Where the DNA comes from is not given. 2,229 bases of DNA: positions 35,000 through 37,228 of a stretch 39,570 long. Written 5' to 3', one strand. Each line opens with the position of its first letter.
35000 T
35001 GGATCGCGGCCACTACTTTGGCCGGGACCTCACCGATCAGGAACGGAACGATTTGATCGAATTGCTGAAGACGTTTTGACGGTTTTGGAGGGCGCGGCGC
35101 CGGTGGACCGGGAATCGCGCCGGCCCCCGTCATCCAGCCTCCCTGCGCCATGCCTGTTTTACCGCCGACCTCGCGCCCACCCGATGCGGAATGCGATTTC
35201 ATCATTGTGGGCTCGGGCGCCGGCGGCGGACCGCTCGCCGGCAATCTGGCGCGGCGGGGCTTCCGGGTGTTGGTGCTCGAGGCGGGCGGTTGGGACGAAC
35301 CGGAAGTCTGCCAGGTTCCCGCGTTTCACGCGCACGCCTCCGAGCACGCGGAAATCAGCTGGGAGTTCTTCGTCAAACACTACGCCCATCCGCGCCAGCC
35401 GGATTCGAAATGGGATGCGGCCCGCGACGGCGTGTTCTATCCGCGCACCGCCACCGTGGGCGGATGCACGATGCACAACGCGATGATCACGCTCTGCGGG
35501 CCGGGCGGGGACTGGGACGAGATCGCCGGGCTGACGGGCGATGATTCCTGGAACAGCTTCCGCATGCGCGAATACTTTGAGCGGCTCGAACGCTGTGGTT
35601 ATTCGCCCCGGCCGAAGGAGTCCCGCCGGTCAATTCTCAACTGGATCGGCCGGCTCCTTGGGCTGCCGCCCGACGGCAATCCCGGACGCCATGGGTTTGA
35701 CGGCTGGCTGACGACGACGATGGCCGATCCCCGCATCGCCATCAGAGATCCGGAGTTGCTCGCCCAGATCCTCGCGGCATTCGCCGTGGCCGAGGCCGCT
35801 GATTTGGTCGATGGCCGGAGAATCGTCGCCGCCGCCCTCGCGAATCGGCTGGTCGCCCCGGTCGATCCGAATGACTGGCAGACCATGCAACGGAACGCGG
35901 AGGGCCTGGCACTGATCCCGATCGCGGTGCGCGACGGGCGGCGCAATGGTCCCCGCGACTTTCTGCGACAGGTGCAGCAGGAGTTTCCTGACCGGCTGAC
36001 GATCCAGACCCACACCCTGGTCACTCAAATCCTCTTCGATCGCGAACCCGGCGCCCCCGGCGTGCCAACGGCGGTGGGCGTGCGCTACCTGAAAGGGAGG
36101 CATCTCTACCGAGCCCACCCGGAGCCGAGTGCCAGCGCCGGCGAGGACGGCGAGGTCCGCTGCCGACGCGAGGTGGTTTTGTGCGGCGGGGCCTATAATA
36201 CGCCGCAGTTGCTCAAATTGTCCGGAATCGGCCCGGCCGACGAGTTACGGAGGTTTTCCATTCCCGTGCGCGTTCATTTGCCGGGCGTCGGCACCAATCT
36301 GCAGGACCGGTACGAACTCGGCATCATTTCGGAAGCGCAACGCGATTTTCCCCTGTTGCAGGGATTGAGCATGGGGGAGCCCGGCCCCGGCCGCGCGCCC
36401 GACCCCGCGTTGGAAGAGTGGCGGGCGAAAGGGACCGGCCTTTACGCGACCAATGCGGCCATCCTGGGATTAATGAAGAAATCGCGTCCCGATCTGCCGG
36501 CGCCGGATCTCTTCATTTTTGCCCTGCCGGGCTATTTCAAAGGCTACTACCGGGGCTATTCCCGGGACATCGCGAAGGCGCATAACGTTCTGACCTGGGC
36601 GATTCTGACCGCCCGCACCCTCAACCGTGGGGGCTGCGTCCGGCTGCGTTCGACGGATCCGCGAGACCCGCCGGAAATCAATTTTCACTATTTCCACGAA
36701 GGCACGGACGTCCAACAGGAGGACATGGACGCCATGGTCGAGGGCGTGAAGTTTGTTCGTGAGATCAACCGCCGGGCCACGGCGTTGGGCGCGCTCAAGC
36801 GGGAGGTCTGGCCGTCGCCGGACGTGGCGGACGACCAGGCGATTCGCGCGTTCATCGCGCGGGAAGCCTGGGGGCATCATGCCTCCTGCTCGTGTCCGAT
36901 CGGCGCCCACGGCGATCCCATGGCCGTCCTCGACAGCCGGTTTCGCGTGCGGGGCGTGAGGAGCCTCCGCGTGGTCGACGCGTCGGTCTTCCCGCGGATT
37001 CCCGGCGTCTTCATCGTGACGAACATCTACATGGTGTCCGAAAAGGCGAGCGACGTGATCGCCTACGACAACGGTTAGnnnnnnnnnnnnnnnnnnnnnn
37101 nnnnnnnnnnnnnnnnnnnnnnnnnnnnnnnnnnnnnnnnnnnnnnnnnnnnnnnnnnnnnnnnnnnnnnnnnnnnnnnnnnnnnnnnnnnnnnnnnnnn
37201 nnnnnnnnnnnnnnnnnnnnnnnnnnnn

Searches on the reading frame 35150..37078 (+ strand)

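Call 24: search_protein_families(library=ncbifam, proteins=[window:35150-37078:+], max_evalue=1e-10)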
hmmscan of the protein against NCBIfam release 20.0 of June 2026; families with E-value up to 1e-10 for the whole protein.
window:35150-37078:+ (642 aa): 3 families
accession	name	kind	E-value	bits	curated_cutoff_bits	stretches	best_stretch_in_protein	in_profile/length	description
NF002550.0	PRK02106.1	subfamily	1.5e-73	248.2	605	2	249-638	183-534/563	choline dehydrogenase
TIGR01810.1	betA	equivalog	5e-63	213.5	732.1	1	250-638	177-527/532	choline dehydrogenase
TIGR03970.1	mycofact_MftG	equivalog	9.2e-36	123.8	387.45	2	491-637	353-486/487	mycofactocin dehydrogenase MftG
